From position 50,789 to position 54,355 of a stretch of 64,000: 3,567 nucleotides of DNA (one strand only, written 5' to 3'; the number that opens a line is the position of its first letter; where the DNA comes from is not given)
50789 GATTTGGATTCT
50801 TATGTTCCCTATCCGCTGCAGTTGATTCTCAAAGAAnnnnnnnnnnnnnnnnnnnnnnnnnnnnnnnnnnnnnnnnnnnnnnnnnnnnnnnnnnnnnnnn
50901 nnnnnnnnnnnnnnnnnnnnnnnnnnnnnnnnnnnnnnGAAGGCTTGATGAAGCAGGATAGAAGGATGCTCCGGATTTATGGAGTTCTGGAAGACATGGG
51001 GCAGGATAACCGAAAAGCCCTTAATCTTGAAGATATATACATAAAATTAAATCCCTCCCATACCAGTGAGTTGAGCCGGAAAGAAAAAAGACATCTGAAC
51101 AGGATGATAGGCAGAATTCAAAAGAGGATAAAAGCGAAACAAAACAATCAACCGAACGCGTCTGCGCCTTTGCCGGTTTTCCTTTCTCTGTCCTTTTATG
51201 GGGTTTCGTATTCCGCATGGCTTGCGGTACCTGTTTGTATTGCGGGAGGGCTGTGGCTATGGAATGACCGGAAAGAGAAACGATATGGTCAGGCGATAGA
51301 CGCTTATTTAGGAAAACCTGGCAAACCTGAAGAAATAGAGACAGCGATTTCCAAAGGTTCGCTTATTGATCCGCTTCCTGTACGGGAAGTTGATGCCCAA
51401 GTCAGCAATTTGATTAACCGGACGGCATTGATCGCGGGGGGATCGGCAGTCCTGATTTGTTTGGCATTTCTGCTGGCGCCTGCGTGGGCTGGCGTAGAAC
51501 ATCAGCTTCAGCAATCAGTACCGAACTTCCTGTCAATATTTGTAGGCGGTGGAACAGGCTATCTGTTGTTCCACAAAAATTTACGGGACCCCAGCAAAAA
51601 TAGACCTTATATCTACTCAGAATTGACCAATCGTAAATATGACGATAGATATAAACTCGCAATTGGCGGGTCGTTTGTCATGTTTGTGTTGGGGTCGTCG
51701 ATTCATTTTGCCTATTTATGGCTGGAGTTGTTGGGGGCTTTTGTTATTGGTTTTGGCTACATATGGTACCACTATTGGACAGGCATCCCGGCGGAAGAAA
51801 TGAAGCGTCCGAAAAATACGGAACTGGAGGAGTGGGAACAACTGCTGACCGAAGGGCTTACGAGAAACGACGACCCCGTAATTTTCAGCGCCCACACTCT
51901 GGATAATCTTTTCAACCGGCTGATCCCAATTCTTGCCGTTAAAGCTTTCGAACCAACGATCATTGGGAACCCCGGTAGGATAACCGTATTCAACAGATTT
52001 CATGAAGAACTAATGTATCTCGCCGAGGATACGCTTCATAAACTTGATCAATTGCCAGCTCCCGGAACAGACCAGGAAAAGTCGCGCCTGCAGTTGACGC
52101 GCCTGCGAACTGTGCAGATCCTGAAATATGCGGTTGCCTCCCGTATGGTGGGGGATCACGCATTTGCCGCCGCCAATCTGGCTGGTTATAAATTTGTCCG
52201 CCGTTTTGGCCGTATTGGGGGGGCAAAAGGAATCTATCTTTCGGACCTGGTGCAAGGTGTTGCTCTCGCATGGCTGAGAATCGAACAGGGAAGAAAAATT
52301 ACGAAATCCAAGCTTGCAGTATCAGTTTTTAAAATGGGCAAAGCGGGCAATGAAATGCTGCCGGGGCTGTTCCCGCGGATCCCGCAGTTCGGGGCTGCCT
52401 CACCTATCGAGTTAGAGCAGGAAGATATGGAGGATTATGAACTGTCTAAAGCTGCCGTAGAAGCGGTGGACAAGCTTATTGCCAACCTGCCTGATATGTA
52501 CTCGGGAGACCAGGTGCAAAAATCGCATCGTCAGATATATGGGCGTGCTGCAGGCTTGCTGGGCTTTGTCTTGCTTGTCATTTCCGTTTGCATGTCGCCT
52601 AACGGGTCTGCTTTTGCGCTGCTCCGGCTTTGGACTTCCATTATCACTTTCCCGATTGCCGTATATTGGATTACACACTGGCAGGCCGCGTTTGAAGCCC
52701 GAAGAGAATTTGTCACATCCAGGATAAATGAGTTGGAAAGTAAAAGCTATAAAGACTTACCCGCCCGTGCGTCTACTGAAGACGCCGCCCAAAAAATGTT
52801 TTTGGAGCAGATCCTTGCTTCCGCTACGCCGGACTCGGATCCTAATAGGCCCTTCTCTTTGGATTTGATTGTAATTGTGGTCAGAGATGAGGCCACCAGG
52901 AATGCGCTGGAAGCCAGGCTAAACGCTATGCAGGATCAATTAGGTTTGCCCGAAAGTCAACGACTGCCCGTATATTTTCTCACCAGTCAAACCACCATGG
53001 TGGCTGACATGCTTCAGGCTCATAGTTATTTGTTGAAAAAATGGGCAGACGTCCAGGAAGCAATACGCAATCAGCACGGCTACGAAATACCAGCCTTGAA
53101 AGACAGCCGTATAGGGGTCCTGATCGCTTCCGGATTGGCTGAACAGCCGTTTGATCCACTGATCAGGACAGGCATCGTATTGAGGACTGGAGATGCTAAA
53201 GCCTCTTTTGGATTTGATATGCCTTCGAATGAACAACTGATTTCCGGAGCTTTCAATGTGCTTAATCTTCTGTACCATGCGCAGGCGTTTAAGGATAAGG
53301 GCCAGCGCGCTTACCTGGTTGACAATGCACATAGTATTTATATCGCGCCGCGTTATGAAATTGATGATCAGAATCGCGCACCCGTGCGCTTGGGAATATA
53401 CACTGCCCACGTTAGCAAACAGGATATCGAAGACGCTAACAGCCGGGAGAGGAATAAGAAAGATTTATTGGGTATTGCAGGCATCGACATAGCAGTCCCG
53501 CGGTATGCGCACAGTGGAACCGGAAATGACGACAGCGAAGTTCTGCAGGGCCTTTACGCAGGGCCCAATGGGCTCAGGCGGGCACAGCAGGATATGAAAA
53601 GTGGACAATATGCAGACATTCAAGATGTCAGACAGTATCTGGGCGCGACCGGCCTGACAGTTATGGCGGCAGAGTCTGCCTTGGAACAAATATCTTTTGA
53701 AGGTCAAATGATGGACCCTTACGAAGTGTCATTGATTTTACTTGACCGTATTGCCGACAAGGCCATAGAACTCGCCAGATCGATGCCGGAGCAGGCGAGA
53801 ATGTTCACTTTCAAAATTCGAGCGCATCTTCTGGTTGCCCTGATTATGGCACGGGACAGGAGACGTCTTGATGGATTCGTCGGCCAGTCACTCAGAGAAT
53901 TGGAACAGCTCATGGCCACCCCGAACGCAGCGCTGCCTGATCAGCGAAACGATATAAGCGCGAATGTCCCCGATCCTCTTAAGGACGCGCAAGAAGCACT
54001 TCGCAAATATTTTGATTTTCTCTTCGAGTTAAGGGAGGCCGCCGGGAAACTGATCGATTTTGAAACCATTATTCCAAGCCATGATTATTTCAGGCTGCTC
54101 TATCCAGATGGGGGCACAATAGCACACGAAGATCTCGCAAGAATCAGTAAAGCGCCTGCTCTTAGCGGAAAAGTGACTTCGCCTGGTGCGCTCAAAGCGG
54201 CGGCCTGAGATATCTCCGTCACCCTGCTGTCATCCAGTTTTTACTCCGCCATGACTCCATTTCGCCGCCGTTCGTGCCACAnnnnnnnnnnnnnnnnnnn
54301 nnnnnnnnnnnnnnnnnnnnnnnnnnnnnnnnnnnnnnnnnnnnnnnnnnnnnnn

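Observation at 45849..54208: Response-regulator direct-repeat site driving an unknown 682-aa protein and a 2028-aa multi-pass membrane protein, directly downstream of phoB-DUF47-pitA-phoR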

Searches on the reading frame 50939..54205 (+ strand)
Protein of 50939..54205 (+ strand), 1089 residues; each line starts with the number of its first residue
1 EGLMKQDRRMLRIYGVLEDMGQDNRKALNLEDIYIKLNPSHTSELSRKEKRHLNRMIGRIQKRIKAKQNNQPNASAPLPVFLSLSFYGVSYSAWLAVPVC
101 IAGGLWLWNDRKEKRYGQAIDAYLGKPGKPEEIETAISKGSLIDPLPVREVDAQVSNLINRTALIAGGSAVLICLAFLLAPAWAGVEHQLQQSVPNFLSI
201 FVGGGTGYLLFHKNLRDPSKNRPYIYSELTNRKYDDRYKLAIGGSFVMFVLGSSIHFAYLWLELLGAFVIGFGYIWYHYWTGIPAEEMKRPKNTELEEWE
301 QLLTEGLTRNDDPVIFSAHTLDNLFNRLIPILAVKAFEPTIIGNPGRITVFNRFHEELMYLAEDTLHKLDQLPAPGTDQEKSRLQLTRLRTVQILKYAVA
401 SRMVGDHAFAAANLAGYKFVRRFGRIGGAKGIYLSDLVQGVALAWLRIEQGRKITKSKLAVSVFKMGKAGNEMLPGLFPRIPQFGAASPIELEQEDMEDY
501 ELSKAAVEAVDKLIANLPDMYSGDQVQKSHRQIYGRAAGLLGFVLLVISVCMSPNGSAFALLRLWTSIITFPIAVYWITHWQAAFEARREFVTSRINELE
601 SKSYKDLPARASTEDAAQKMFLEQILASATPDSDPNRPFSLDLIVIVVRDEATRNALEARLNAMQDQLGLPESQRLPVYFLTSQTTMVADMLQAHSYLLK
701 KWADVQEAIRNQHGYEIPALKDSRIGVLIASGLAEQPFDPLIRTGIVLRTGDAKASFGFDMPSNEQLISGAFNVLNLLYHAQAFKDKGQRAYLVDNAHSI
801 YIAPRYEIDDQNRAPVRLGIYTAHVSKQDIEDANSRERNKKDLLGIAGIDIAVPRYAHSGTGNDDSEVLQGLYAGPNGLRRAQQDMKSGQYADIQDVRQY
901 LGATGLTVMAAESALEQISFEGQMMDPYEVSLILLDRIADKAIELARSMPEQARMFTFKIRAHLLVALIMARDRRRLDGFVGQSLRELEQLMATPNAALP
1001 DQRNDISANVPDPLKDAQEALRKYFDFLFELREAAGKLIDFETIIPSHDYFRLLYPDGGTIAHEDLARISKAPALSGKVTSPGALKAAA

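Call 26: search_protein_representatives(protein=window:50939-54205:+)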
Query: 1089 residues. Proteins with E-value up to 0.001 (for the whole library): 1; up to 1e-10: 1; up to 1e-30: 1. The best 1 are listed.
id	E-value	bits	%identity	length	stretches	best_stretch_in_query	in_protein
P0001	0.0e+00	2461.3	100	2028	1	1-1089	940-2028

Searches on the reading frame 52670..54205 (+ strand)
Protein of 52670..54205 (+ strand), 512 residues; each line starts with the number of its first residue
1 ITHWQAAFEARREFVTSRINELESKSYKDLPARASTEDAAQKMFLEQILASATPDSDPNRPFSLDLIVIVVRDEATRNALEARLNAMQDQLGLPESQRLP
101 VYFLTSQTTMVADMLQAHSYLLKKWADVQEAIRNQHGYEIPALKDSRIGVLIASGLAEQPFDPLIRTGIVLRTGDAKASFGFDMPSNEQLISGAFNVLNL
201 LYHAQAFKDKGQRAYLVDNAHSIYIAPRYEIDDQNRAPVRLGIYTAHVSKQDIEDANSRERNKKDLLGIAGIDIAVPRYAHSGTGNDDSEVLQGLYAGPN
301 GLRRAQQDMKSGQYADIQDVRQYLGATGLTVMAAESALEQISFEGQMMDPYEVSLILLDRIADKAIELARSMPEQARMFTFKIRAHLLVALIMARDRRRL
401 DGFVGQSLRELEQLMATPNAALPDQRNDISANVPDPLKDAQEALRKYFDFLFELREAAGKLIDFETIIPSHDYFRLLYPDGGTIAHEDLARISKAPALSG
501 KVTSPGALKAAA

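Call 35: search_protein_families(library=pfam, proteins=[window:52670-54205:+], max_evalue=10)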
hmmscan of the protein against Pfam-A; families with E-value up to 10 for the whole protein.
window:52670-54205:+ (512 aa): 1 family
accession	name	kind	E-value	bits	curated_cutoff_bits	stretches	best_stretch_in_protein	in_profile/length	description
PF09114.16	MotA_activ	-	0.25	11.9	26.1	1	132-168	36-72/95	Transcription factor MotA, activation domain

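Call 48: search_solved_structures(query=window:52670-54205:+, max_evalue=10)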
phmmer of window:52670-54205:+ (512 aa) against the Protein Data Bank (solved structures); distinct sequences matched with E-value up to 10: 6.
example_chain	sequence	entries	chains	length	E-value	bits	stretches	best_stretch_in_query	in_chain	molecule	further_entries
6ij1_A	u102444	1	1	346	0.17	13.8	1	439-482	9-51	Prenylcyclase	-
6p8d_B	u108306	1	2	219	0.63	11.9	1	138-201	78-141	Antibody VFP6.01 light chain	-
5leb_A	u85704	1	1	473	0.94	11.4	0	232-276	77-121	DDD_D12_06_D12_06_D12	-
5lec_A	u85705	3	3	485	0.96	11.3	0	232-276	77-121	DDD_D12_12_D12_12_D12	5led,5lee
2ajs_L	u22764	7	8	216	1.1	11.1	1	138-201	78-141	Antibody 7A1 FAB'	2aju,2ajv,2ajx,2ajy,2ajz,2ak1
8s4k_L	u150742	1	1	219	1.6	10.6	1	138-201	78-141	Fab-2B1 VL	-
